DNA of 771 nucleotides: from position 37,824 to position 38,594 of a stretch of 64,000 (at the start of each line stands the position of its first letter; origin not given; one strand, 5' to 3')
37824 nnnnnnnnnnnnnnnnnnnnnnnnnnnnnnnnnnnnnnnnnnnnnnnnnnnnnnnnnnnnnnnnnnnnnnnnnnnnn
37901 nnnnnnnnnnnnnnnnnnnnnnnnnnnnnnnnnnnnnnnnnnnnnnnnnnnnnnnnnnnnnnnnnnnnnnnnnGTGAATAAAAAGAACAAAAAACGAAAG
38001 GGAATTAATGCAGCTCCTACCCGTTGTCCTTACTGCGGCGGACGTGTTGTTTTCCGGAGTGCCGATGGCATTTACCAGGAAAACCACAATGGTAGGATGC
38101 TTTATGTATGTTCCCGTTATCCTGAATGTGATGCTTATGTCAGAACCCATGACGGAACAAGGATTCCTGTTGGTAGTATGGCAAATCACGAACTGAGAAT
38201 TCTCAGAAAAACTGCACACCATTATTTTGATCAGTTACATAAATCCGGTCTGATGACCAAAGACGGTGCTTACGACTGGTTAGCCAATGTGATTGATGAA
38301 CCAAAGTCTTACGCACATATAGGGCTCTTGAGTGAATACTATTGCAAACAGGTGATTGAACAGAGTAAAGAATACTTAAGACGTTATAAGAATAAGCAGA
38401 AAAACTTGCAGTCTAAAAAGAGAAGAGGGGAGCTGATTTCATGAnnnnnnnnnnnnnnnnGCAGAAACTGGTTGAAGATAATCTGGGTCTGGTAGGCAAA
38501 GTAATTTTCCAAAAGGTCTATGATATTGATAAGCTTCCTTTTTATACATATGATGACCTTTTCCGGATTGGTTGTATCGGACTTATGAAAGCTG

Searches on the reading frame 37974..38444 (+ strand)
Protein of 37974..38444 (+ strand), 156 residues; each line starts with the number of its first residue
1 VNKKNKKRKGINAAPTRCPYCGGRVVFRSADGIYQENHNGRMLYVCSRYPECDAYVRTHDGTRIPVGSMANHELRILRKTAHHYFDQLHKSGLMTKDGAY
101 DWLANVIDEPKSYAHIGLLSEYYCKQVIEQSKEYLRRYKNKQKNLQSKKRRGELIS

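Call 15: search_protein_families(library=pfam, proteins=[window:37974-38444:+], max_evalue=0.01)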
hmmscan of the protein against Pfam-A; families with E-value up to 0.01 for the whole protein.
window:37974-38444:+ (156 aa): 2 families
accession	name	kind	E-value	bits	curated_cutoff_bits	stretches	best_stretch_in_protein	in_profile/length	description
PF11672.13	DUF3268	-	2.3e-50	170.4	28.4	1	15-133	2-120/121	zinc-finger-containing domain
PF01396.24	Zn_ribbon_Top1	-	0.00016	21.8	32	1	17-55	3-33/39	Topoisomerase DNA binding C4 zinc finger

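Call 17: find_homologous_proteins(query=window:37974-38444:+, max_evalue=0.00001)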
Query window:37974-38444:+ (156 aa): 328 proteins with E <= 0.00001 among 337 candidates; the best 120 are listed.
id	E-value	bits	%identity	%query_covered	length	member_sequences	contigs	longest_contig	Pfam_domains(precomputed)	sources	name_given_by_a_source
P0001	1.5e-100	351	97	99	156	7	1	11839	PF11672.14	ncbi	-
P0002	3.5e-75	269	79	93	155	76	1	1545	PF11672.14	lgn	-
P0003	3.7e-75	269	81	92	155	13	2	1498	PF11672.14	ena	-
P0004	5.2e-70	252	75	92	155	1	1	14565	PF11672.14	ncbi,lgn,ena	-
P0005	6.7e-69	249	71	100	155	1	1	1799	PF01396.25,PF11672.14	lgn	-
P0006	8.7e-69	248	72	94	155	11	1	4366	PF11672.14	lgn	-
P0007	3.7e-68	246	71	96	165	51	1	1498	PF01396.25,PF11672.14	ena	-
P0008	6.3e-68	245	72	94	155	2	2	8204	PF11672.14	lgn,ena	-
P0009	8.6e-68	245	76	92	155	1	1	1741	PF11672.14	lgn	-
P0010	3.1e-67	243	69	100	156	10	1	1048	PF11672.14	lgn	-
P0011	2.4e-65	237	72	89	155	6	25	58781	PF11672.14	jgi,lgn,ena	-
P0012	2.9e-65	237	70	94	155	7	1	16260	PF11672.14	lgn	-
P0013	4.6e-65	236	70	93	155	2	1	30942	PF11672.14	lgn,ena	-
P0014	5.5e-65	236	71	90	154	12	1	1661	PF11672.14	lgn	-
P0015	8.4e-65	235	70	96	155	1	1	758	PF11672.14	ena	-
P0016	9.1e-65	235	72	90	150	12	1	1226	PF11672.14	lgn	-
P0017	6.7e-64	232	71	90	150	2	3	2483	PF11672.14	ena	-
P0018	1.3e-63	231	72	89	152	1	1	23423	PF11672.14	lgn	-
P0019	3.8e-63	230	69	96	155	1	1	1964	PF11672.14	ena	-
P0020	1.9e-62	228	68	92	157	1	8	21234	PF01396.25,PF11672.14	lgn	-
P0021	2.0e-62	227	70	87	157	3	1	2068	PF11672.14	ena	-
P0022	2.0e-62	227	68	92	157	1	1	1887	PF01396.25,PF11672.14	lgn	-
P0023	7.1e-62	226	67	92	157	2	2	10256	PF11672.14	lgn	-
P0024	8.0e-62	226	63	100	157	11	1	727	PF11672.14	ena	-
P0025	1.2e-61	225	66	97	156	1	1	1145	PF11672.14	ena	-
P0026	2.9e-61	224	64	94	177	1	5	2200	PF01396.25,PF11672.14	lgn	-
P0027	3.0e-61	224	62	93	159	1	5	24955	PF11672.14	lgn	-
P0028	3.3e-61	224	69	81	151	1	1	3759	PF11672.14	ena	-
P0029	3.6e-61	223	67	92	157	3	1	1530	PF11672.14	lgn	-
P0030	3.7e-61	223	67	92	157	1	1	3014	PF01396.25,PF11672.14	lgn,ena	-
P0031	3.9e-61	223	65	100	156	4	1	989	PF11672.14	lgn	-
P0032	4.2e-61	223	65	100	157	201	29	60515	PF11672.14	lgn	-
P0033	4.2e-61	223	64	100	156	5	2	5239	PF11672.14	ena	-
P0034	4.5e-61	223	64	97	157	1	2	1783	PF11672.14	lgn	-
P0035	5.0e-61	223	67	92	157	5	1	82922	PF01396.25,PF11672.14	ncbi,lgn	-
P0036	6.3e-61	223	66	94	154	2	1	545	PF11672.14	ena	-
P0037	1.0e-60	222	66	97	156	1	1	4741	PF11672.14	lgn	-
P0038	1.3e-60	222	72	87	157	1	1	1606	PF11672.14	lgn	-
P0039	1.4e-60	222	67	92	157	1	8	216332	PF01396.25,PF11672.14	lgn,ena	-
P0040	1.7e-60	221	65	100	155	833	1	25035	PF11672.14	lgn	-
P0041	1.8e-60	221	64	100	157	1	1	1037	PF11672.14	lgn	-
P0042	2.8e-60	221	66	93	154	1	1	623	PF11672.14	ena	-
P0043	3.6e-60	220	64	97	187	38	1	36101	PF11672.14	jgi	jgi:ssDNA-binding Zn-finger/Zn-ribbon topoisomerase 1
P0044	4.4e-60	220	66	96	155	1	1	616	PF11672.14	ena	-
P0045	5.2e-60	220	65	96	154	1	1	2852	PF01396.25,PF11672.14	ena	-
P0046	5.9e-60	219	66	90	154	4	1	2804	PF11672.14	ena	-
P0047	6.5e-60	219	65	97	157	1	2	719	PF11672.14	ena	-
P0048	7.0e-60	219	66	91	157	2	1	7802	PF11672.14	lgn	-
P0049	7.9e-60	219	65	100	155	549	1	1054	PF11672.14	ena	-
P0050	8.5e-60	219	65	96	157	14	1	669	PF11672.14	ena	-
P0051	9.4e-60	219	65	94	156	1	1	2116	PF11672.14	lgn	-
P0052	1.3e-59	218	65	92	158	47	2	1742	PF11672.14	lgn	-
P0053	1.3e-59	218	66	92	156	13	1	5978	PF11672.14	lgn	-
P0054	1.6e-59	218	70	88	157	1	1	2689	PF11672.14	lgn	-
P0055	1.6e-59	218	64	99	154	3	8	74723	PF11672.14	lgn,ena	-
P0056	1.9e-59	218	62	100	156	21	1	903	PF11672.14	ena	-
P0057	1.9e-59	218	65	92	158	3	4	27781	PF11672.14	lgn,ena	-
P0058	2.1e-59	218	66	92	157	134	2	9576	PF11672.14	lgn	-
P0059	2.1e-59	218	66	94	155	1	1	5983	PF11672.14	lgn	-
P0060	2.1e-59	218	64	96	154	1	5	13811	PF01396.25,PF11672.14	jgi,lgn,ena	-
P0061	2.3e-59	218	65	89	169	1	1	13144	PF11672.14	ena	-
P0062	2.5e-59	217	63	99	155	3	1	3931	PF11672.14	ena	-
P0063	2.7e-59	217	68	89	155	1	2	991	PF11672.14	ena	-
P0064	2.9e-59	217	69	88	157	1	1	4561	PF11672.14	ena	-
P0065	2.9e-59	217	67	92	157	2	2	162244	PF11672.14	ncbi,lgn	-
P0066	3.7e-59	217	62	97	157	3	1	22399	PF11672.14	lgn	-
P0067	3.8e-59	217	66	92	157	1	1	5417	PF11672.14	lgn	-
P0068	5.0e-59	216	64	93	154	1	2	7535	PF11672.14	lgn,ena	-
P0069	5.4e-59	216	67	87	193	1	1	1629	PF11672.14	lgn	-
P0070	5.9e-59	216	67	87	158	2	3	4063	PF11672.14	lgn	-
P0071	7.5e-59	216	59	93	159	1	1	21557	PF11672.14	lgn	-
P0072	7.9e-59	216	68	92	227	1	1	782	PF11672.14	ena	-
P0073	9.7e-59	216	62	100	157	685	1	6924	PF01396.25,PF11672.14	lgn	-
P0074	1.1e-58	215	60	100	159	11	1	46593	PF11672.14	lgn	-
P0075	1.1e-58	215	65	99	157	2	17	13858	PF11672.14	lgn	-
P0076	1.3e-58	215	64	94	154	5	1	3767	PF11672.14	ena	-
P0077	1.3e-58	215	63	94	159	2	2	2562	PF11672.14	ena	-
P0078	1.4e-58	215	63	97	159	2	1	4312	PF11672.14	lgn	-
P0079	1.5e-58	215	61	94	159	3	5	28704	PF11672.14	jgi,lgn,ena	-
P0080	1.5e-58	215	63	100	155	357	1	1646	PF11672.14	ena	-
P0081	1.7e-58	215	70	88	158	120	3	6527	PF11672.14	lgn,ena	-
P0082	1.8e-58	215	62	99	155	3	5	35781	PF11672.14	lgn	-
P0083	1.9e-58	215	60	96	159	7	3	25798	PF01396.25,PF11672.14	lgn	-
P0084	1.9e-58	215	62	97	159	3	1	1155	PF11672.14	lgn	-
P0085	2.1e-58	214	58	100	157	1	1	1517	PF11672.14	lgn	-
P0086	2.2e-58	214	63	100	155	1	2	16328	PF11672.14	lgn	-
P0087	2.9e-58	214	69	88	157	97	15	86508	PF11672.14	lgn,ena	-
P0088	3.1e-58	214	65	94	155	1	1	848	PF11672.14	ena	-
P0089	3.7e-58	214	60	99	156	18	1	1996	PF11672.14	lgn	-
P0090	3.9e-58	214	63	97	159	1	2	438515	PF11672.14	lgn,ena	-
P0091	4.2e-58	213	63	100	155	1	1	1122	PF11672.14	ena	-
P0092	4.5e-58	213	65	94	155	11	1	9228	PF11672.14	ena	-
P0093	4.6e-58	213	66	90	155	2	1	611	PF11672.14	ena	-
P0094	4.7e-58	213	64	90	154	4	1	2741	PF11672.14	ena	-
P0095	5.5e-58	213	65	88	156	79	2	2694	PF11672.14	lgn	-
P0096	6.1e-58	213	68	87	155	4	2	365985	PF11672.14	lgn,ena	-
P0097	7.1e-58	213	61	100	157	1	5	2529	PF11672.14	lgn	-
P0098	7.2e-58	213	64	88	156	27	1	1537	PF11672.14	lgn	-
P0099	8.0e-58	213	61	92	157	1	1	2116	PF01396.25,PF11672.14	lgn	-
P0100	9.3e-58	212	69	87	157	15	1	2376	PF11672.14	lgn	-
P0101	1.2e-57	212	63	96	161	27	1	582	PF11672.14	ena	-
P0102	1.4e-57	212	62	98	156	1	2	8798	PF11672.14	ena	-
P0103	1.4e-57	212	64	92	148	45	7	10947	PF11672.14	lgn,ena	-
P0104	1.5e-57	212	66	90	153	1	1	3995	PF01396.25,PF11672.14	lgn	-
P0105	1.6e-57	212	61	92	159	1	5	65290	PF11672.14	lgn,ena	-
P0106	1.7e-57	212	63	85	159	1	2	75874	PF11672.14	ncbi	-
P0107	1.7e-57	211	66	87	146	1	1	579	PF11672.14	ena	-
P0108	1.8e-57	211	64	94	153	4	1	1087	PF01396.25,PF11672.14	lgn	-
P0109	2.0e-57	211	61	94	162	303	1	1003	PF11672.14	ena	-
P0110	2.6e-57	211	62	92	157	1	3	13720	PF11672.14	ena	-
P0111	2.8e-57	211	60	97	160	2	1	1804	PF11672.14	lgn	-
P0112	2.8e-57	211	68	83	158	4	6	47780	PF11672.14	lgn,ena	-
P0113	5.4e-57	210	69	87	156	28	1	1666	PF11672.14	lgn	-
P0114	5.8e-57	210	69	88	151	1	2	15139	PF11672.14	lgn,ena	-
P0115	7.6e-57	209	63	94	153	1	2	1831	PF01396.25,PF11672.14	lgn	-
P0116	7.6e-57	209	76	78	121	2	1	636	PF11672.14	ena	-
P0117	8.2e-57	209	65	90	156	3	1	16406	PF11672.14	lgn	-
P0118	1.1e-56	209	68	87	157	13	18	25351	PF11672.14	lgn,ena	-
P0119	1.4e-56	209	59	97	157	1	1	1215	PF11672.14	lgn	-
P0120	1.5e-56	208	61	96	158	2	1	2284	PF11672.14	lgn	-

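Call 20: find_related_loci(query=A1, collection=genome_contigs, flank=6000)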
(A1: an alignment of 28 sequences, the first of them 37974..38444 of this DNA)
Query A1 (156 aa) in genome_contigs; peptide patterns used: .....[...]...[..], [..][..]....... (x = any residue, [..] = any of these).
179 stretches matched a pattern; 169 encode a relative of the query (tblastn E <= 1e-3); the best 80 are kept; 80 distinct loci.
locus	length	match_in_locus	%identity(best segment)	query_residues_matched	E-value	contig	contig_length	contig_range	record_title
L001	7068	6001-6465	97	1-155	5e-103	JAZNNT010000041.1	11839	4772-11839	MAG: Clostridia bacterium isolate T1900044654_TS20190120.MAGScoT_cleanbin_000006 SGB_1463_k141_1447482, whole genome sho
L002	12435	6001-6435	76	1-145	7e-75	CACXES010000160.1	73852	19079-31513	MAG: uncultured Ruminococcus sp. isolate RUG11189 genome assembly, contig: RUG11189_asm_160, whole genome shotgun sequen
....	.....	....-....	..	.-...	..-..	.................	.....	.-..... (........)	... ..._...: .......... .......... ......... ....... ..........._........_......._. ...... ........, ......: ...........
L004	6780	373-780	79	10-145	6e-73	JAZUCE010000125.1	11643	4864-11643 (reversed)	MAG: Faecalimonas sp. isolate T1900045314_YK20190003.MAGScoT_cleanbin_000053 SGB_6275_k141_1544719, whole genome shotgun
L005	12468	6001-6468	69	1-156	1e-71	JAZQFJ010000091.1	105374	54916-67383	MAG: Eubacteriales bacterium isolate T1900044633_TS20190099.MAGScoT_cleanbin_000012 SGB_1084_k141_1068913, whole genome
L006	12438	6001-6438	71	1-146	1e-70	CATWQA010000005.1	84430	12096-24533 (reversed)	MAG TPA_asm: uncultured Eubacteriales bacterium isolate ERR9578194_bin.17_MetaWRAP_v1.3_MAG genome assembly, contig: ERZ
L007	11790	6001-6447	71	1-149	9e-68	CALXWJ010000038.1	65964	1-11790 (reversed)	MAG: uncultured Clostridia bacterium isolate E0_DP__bin142 genome assembly, contig: E0_DP__k127_2489749, whole genome sh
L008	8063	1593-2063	66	1-156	3e-65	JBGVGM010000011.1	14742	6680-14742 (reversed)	MAG: Acutalibacteraceae bacterium isolate fecal_MAG_367 fecal_MAG_367_contig_0011, whole genome shotgun sequence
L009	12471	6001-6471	66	1-156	3e-65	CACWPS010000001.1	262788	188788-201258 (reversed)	MAG: Ruminococcaceae bacterium isolate RUG10806 genome assembly, contig: RUG10806_asm_1, whole genome shotgun sequence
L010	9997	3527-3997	66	1-156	6e-65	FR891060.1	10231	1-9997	Firmicutes bacterium CAG:272, WGS project CBFW01000000 data, scaffold: scf43, whole genome shotgun sequence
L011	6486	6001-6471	65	1-156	1e-64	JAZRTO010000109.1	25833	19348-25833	MAG: Acutalibacteraceae bacterium isolate T1900045342_YK20190032.MAGScoT_cleanbin_000015 SGB_6658_k141_734750, whole gen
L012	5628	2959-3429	65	1-156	2e-64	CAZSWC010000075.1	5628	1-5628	MAG TPA_asm: uncultured Lachnospiraceae bacterium isolate SRP350583_co1_328 genome assembly, contig: NODE_22141_length_5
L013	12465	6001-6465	65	1-156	4e-64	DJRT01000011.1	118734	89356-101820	MAG TPA_asm: Ruminococcaceae bacterium UBA6353 UBA6353_contig_330, whole genome shotgun sequence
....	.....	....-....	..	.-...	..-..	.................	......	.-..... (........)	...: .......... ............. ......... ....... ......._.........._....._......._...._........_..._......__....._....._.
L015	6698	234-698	65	1-156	9e-64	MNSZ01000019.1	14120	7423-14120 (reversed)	MAG: Firmicutes bacterium CAG:24053_14 Ley3_66761_scaffold_8830, whole genome shotgun sequence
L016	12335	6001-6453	65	6-156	1e-63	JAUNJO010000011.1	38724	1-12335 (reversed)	MAG: Eubacteriales bacterium isolate S2A_St_36 NODE_240_length_38724_cov_20.224030, whole genome shotgun sequence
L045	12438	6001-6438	60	11-156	2e-58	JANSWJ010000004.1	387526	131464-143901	Blautia schinkii strain DSM 10518 contig_4, whole genome shotgun sequence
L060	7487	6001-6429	60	1-143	1e-57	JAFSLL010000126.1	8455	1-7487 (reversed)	MAG: Oscillospiraceae bacterium isolate RGIG3250 Goat_Reticulum-3__c309589, whole genome shotgun sequence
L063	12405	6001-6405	63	1-135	3e-57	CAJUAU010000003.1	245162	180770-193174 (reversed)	MAG TPA_asm: uncultured Eubacterium sp. isolate MGBC118394 genome assembly, contig: MGBC118394.3, whole genome shotgun s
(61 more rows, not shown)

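Call 36: search_protein_families(library=pfam, proteins=[L016:8-5080:+, L007:51-5003:+, L016:5084-5608:+, L016:6453-6986:+, L016:7036-7452:+, L063:3385-4848:+, L063:1270-3273:+, L045:8117-8632:+, L060:57-1268:+], max_evalue=0.001)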
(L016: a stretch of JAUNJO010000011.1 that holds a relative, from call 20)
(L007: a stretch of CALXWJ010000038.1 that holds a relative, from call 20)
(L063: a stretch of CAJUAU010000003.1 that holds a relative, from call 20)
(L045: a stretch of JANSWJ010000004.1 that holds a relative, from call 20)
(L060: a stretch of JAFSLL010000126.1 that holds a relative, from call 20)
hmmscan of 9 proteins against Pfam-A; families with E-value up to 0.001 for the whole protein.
L016:8-5080:+ (1690 aa): 4 families
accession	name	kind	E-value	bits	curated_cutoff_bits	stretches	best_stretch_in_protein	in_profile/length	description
PF17802.7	SpaA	-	1.3e-175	570.6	23.1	14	1165-1257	1-90/91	Prealbumin-like fold domain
PF13620.12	CarboxypepD_reg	-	7.2e-13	49.1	32.3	0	1167-1237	2-64/82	Carboxypeptidase regulatory-like domain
PF17210.9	SdrD_B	-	1.1e-05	26.1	29.7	0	972-1017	32-76/112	SdrD B-like domain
PF09430.16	EMC7_beta-sandw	-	0.00026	21.6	26.6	0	1199-1249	18-65/122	ER membrane protein complex subunit 7, beta-sandwich domain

L007:51-5003:+ (1650 aa): 4 families
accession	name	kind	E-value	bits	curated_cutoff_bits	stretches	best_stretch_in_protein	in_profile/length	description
PF00395.25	SLH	-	7.2e-32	109.6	20.8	3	1483-1525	1-43/44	S-layer homology domain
PF02369.22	Big_1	-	1.5e-17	63.9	34.9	2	1047-1099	18-74/93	Bacterial Ig-like domain (group 1)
PF13620.12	CarboxypepD_reg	-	5.6e-09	36.7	32.3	0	1288-1326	3-43/82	Carboxypeptidase regulatory-like domain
PF11974.14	bMG3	-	3.6e-08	33.7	34.9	0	1046-1131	12-92/103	Bacterial alpha-2-macroglobulin MG3 domain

L016:5084-5608:+ (174 aa): 0 families

L016:6453-6986:+ (177 aa): 1 family
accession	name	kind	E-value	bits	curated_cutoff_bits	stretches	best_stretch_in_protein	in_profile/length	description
PF04542.20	Sigma70_r2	-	2.1e-08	34.2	24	1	37-76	23-65/71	Sigma-70 region 2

L016:7036-7452:+ (138 aa): 2 families
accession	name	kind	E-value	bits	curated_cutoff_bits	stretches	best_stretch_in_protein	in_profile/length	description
PF10502.14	Peptidase_S26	-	7.1e-18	65.6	22.9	2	19-93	9-89/168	Signal peptidase, peptidase S26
PF00717.28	Peptidase_S24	-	9.5e-05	22.5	23.3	1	38-88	40-88/116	Peptidase S24-like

L063:3385-4848:+ (487 aa): 1 family
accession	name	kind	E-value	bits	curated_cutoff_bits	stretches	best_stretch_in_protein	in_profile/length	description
PF00575.29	S1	-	7.4e-16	58.7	22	1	337-394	9-67/74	S1 RNA binding domain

L063:1270-3273:+ (667 aa): 3 families
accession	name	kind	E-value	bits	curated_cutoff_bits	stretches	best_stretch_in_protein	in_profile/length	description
PF02534.20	T4SS-DNA_transf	-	6.3e-56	190.6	20.1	1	171-607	30-452/468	Type IV secretory system Conjugative DNA transfer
PF12696.13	TraG-D_C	-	1.4e-27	96.6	22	1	448-579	1-125/126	TraM recognition site of TraD and TraG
PF10412.15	TrwB_AAD_bind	-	4e-19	69.2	20.5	1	183-583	6-371/387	Type IV secretion-system coupling protein DNA-binding domain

L045:8117-8632:+ (171 aa): 2 families
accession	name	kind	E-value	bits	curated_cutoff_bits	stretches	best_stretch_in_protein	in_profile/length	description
PF06908.16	YpsA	-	6.9e-20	72.2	27.7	1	15-143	17-149/168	YspA SLOG family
PF02481.21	DNA_processg_A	-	6.5e-09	35.7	29.6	1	5-161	46-195/212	DNA recombination-mediator protein A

L060:57-1268:+ (403 aa): 2 families
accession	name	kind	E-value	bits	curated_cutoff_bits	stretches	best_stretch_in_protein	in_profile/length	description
PF17802.7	SpaA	-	1.8e-27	95.8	23.1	2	135-225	1-83/91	Prealbumin-like fold domain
PF24547.1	DUF7601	-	1.6e-06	29.1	27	0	2-40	72-115/116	Domain of unknown function (DUF7601)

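Call 44: search_solved_structures(query=A1, max_evalue=1)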
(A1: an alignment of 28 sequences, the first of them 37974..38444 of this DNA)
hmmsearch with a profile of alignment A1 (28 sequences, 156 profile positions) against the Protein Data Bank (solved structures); distinct sequences matched with E-value up to 1: 8.
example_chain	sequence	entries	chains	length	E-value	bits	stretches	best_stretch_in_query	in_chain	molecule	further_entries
4qiw_P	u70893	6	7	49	0.0094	18.9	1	13-28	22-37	DNA-directed RNA polymerase subunit P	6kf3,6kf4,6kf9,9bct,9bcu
8eug_K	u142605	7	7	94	0.033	17.1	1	9-40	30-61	60S ribosomal protein L43-A | Large ribosomal subunit protein eL43A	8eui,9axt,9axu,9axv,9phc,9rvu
36ro_P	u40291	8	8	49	0.035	17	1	14-28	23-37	DNA-directed RNA polymerase subunit Rpo12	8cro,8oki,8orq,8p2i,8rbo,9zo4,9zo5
4zhp_A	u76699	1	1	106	0.21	14.5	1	17-62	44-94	Potato Ferredoxin I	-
36rp_P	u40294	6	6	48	0.3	13.9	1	14-28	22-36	DNA-directed RNA polymerase subunit Rpo12 | DNA-directed RNA polymerase subunit P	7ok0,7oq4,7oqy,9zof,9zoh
4v8p_BY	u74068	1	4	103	0.39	13.6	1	5-35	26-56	RPL37A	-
7pzy_AQ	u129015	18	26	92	0.59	13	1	3-38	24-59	Ribosomal 60S subunit protein L43A | 60S ribosomal protein L43-A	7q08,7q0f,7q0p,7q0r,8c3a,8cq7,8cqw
2pmz_P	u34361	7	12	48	0.59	13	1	15-28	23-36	DNA-directed RNA polymerase subunit P | DNA-DIRECTED RNA POLYMERASE RPO12 SUBUNIT | RNA POLYMERASE SUBUNIT 12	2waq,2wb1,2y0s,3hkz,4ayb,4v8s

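Call 50: predict_structure(alignment_id=A1)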
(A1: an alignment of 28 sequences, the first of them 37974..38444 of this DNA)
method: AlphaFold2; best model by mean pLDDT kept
length: 156 residues; sequences in the alignment: 28
mean_pLDDT: 74.6   pTM: 0.69
mean pLDDT of the five models: 74.6, 71.2, 70.5, 69.1, 65.4
residues with pLDDT >= 90: 40; 70-90: 61; 50-70: 34; < 50: 21
segments of 3 or more residues with pLDDT < 50: 1-12, 57-62, 154-156
pLDDT, mean of each block of 10 residues (from residue 1): 43 63 76 65 76 56 54 87 92 89 92 84 96 90 70 47
secondary structure, 60 per line:
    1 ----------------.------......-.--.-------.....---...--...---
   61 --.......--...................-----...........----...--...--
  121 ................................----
elements in order: E24-29 E42-46 E55-57 E63-65 H66-69 H72-90 H96-106 H121-152

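Call 52: fold_search(model_id=the predicted structure, library=pdb)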
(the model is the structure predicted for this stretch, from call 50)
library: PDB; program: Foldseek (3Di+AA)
matches with E <= 10: 101; with E <= 0.001: 0
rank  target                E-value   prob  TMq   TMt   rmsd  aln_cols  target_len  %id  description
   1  9nb9_A                1.2e+00  0.09  0.23  0.20  11.3       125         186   12  Viral protein DP71L in complex with phosphorylated eIF2alpha (NTD) and protein phosphatase 1A (D64A), stabilized by G- (released 2025-07-09)
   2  3vr3_B                2.1e+00  0.16  0.27  0.09   4.8        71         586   10  Crystal structure of AMP-PNP bound A3B3 complex from Enterococcus hirae V-ATPase [bA3B3] (released 2013-01-16)
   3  1s8n                  2.4e+00  0.13  0.24  0.20   5.0        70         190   17  Crystal structure of Rv1626 from Mycobacterium tuberculosis (released 2004-09-21)
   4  3n6d_B                2.7e+00  0.06  0.19  0.08  11.2        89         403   12  Structure of endothelial nitric oxide synthase H373S single mutant heme domain complexed with 6,6'-(2,2'-(5-amino-1,3- (released 2011-02-09)
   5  5eix_J                2.7e+00  0.03  0.17  0.05  28.4       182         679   13  QUINOLONE-STABILIZED CLEAVAGE COMPLEX OF TOPOISOMERASE IV FROM KLEBSIELLA PNEUMONIAE (released 2016-04-13)
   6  9kgt_A                3.0e+00  0.05  0.17  0.05  18.3       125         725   13  Crystal structure of topoisomerase IV from Klebsiella pneumoniae in complex with DNA and BWC0977, a dual-targeting bro (released 2025-11-12)
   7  2pei_E                3.2e+00  0.08  0.19  0.26  11.9        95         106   12  Crystal structure of selenomethionine-labeled RbcX (released 2007-07-10)
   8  2a6c_A                3.4e+00  0.13  0.25  0.43   4.0        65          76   15  CRYSTAL STRUCTURE OF A PUTATIVE TRANSCRIPTIONAL REGULATOR (NE_1354) FROM NITROSOMONAS EUROPAEA AT 1.90 A RESOLUTION (released 2005-07-12)
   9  3ifz_B                3.6e+00  0.02  0.14  0.05  27.7       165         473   15  crystal structure of the first part of the Mycobacterium tuberculosis DNA gyrase reaction core: the breakage and reuni (released 2010-07-28)
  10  1sd5                  4.0e+00  0.09  0.23  0.20   5.1        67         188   19  Crystal structure of Rv1626 (released 2004-09-21)
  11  3n67_B                4.0e+00  0.05  0.19  0.08  10.5        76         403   16  Structure of endothelial nitric oxide synthase N368D/V106M double mutant heme domain complexed with 6,6'-(2,2'-(5-amin (released 2011-02-09)
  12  2xcr_B                4.0e+00  0.03  0.16  0.04  17.9       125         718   11  The 3.5A crystal structure of the catalytic core (B'A' region) of Staphylococcus aureus DNA Gyrase complexed with GSK2 (released 2010-08-04)
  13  3ifz_A                4.0e+00  0.01  0.14  0.05  28.5       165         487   15  crystal structure of the first part of the Mycobacterium tuberculosis DNA gyrase reaction core: the breakage and reuni (released 2010-07-28)
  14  3vr4_B                4.2e+00  0.10  0.26  0.09   5.3        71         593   11  Crystal structure of Enterococcus hirae V1-ATPase [eV1] (released 2013-01-16)
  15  5cdm_A                4.2e+00  0.05  0.19  0.07  18.3       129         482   12  2.5A structure of QPT-1 with S.aureus DNA gyrase and DNA (released 2015-12-16)
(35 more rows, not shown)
